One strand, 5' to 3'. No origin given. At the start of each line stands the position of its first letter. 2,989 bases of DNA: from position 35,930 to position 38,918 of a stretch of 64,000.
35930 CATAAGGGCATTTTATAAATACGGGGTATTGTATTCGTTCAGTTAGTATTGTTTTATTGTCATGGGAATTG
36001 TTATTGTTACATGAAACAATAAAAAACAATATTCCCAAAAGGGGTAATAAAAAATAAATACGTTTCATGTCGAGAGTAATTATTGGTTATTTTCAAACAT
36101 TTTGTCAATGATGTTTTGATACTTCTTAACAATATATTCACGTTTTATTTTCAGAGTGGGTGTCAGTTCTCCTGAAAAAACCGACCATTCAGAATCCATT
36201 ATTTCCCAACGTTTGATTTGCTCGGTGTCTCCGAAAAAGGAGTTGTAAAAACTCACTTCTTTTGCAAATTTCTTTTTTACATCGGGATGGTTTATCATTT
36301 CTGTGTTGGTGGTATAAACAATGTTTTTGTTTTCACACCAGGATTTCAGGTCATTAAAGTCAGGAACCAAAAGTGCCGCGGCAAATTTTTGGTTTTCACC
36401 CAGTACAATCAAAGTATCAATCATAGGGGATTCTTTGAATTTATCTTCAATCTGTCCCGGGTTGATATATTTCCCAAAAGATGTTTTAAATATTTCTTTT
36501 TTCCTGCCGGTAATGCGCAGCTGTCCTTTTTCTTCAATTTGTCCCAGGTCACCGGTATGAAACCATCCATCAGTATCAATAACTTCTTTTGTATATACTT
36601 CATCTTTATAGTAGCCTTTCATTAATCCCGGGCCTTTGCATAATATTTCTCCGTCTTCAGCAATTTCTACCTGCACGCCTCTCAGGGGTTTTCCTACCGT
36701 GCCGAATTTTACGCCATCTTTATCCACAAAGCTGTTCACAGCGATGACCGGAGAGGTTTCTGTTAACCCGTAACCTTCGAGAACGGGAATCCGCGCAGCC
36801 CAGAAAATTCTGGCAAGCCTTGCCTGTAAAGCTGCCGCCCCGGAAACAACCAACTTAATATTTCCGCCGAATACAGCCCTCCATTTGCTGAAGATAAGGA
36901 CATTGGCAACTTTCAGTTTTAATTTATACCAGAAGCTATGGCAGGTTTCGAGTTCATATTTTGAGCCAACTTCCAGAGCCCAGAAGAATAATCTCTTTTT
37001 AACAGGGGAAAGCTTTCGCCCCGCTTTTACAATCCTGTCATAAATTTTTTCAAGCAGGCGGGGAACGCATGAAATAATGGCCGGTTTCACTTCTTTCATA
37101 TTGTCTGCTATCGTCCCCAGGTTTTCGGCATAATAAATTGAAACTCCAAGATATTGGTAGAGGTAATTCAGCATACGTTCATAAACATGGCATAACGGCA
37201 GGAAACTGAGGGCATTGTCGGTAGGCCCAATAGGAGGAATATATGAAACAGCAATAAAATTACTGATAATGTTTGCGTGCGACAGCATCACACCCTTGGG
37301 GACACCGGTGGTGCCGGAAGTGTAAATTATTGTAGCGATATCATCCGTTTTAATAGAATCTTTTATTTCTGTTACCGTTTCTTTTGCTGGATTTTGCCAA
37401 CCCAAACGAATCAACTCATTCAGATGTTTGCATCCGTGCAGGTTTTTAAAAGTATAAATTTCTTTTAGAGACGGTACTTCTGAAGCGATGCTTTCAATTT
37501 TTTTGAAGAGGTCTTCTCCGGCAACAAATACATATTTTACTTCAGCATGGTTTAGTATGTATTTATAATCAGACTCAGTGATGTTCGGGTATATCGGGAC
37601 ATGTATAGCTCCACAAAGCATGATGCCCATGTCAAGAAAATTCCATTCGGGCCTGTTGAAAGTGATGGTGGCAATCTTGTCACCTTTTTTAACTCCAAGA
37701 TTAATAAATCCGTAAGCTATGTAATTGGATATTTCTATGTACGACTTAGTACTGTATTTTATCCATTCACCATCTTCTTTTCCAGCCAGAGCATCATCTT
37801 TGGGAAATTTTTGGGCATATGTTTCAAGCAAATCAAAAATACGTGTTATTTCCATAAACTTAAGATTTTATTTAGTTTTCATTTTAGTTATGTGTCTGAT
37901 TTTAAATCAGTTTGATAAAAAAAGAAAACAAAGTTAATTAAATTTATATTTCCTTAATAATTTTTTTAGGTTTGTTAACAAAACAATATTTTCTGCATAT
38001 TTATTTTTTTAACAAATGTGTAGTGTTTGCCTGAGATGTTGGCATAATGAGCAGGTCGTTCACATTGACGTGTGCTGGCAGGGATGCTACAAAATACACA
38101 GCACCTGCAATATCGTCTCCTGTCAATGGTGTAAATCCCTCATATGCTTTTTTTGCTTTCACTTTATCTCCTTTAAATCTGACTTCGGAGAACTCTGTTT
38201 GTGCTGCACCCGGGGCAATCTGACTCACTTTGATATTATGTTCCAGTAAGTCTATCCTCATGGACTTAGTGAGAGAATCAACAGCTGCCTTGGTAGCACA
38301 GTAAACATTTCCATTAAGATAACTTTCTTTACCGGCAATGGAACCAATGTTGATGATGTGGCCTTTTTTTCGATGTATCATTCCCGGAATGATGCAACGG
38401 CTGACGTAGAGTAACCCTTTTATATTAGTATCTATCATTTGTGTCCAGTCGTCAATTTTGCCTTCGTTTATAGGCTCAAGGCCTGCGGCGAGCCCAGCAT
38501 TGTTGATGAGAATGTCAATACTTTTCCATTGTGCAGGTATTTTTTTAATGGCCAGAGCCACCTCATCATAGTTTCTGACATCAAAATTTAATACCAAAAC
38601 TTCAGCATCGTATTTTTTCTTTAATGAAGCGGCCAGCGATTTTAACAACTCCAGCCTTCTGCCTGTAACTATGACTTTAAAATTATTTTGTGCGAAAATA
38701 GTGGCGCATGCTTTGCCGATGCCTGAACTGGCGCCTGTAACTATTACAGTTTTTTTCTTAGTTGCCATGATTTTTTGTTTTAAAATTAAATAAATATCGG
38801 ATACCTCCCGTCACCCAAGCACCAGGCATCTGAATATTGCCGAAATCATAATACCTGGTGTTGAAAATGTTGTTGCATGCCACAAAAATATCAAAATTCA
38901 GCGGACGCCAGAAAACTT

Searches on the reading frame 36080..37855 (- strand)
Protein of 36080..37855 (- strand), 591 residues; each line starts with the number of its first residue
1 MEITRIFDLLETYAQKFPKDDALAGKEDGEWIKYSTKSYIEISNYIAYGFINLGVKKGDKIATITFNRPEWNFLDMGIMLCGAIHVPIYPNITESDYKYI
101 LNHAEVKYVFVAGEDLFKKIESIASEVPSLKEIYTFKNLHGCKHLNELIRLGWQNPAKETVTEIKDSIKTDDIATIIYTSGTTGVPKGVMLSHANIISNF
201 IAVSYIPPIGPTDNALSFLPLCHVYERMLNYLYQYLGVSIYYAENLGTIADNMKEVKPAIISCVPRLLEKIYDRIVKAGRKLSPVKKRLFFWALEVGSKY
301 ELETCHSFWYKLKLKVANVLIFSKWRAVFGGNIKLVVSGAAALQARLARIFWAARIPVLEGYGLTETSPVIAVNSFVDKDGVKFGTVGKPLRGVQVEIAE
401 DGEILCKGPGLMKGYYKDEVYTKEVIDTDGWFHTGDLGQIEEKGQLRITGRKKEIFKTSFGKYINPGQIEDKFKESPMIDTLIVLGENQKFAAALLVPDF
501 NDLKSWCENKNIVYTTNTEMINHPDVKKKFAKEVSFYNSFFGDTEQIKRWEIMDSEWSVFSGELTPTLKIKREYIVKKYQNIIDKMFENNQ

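Call 48: search_protein_families(library=pfam, proteins=[window:36080-37855:-], max_evalue=0.00001)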
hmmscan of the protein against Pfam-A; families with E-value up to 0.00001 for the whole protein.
window:36080-37855:- (591 aa): 2 families
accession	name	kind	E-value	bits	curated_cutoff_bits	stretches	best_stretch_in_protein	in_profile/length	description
PF00501.34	AMP-binding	-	3.1e-72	244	29.9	1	11-416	2-384/384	AMP-binding enzyme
PF23562.2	AMP-binding_C_3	-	7.1e-07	30.1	20.8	1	459-590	7-123/124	AMP-binding enzyme C-terminal domain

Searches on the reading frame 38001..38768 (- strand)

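Call 48: search_protein_families(library=pfam, proteins=[window:38001-38768:-], max_evalue=0.00001)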
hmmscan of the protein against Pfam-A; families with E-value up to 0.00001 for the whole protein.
window:38001-38768:- (255 aa): 3 families
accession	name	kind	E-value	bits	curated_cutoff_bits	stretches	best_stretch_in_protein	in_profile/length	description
PF00106.31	adh_short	-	1.6e-56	191.3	26.6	1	6-197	1-190/195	short chain dehydrogenase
PF13561.12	adh_short_C2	-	1.5e-40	139.7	27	1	12-229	1-218/236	Enoyl-(Acyl carrier protein) reductase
PF08659.16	KR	-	9e-13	49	22.6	1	7-171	2-164/180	KR domain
